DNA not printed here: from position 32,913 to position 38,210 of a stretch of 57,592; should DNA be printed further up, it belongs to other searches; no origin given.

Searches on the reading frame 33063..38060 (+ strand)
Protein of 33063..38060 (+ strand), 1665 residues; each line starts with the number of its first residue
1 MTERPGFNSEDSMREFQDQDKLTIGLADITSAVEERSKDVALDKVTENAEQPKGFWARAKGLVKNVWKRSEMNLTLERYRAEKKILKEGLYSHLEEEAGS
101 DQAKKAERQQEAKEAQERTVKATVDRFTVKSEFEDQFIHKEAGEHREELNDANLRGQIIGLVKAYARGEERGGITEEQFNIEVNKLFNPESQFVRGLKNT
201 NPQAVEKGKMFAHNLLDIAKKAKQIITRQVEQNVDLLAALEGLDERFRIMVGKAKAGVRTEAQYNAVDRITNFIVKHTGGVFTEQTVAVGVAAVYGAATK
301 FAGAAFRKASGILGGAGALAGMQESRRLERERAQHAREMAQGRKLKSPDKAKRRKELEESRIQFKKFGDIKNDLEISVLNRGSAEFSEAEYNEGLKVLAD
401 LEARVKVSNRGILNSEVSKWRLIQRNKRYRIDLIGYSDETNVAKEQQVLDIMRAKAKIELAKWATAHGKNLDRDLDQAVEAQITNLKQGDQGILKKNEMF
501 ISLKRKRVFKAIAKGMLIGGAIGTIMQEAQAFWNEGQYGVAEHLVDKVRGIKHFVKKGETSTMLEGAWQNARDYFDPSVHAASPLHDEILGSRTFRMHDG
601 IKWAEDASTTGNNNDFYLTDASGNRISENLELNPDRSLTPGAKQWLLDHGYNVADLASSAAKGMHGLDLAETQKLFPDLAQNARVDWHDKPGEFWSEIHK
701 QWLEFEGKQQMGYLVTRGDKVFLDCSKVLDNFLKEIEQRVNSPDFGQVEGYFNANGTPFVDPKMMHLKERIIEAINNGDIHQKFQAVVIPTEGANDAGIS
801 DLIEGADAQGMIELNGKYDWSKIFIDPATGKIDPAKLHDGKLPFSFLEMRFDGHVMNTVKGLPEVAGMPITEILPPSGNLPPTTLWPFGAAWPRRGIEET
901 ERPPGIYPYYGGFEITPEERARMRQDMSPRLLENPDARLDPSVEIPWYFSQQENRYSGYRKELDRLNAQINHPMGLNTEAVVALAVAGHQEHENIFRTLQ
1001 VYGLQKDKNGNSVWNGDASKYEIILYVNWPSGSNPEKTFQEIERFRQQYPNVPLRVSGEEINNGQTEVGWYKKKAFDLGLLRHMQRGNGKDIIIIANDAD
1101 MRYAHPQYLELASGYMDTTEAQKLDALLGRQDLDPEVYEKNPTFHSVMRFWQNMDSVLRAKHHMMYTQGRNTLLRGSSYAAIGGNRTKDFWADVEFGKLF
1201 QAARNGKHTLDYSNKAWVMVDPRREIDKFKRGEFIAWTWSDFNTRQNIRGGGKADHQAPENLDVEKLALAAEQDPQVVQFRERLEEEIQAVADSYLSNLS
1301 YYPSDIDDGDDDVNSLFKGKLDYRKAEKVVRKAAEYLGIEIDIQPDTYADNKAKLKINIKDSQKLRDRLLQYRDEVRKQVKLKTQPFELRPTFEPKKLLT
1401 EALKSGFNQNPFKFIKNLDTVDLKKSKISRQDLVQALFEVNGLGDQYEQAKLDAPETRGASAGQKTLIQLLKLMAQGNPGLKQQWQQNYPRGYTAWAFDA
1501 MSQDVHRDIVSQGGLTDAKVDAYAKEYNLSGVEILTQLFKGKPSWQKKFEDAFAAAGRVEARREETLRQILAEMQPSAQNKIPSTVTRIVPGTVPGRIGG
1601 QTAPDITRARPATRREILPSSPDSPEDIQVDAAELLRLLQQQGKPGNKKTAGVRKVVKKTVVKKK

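Call 9: search_protein_families(library=pfam, proteins=[window:33063-38060:+], max_evalue=0.001)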
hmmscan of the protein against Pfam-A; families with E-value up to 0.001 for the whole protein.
window:33063-38060:+ (1665 aa): 0 families

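Call 19: search_protein_families(library=ncbifam, proteins=[window:33063-38060:+], max_evalue=1)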
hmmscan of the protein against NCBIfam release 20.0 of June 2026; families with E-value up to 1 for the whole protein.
window:33063-38060:+ (1665 aa): 0 families

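Call 20: search_protein_families(library=padloc, proteins=[window:33063-38060:+], max_evalue=1)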
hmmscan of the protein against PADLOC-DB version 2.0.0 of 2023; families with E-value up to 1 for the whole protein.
window:33063-38060:+ (1665 aa): 0 families

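Call 21: search_protein_families(library=phrogs, proteins=[window:33063-38060:+], max_evalue=1)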
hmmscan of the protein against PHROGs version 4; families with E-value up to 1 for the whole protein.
window:33063-38060:+ (1665 aa): 1 family
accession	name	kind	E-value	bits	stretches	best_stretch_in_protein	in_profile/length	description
phrog_17412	-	unknown function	0.29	12.4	0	214-250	3-41/61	-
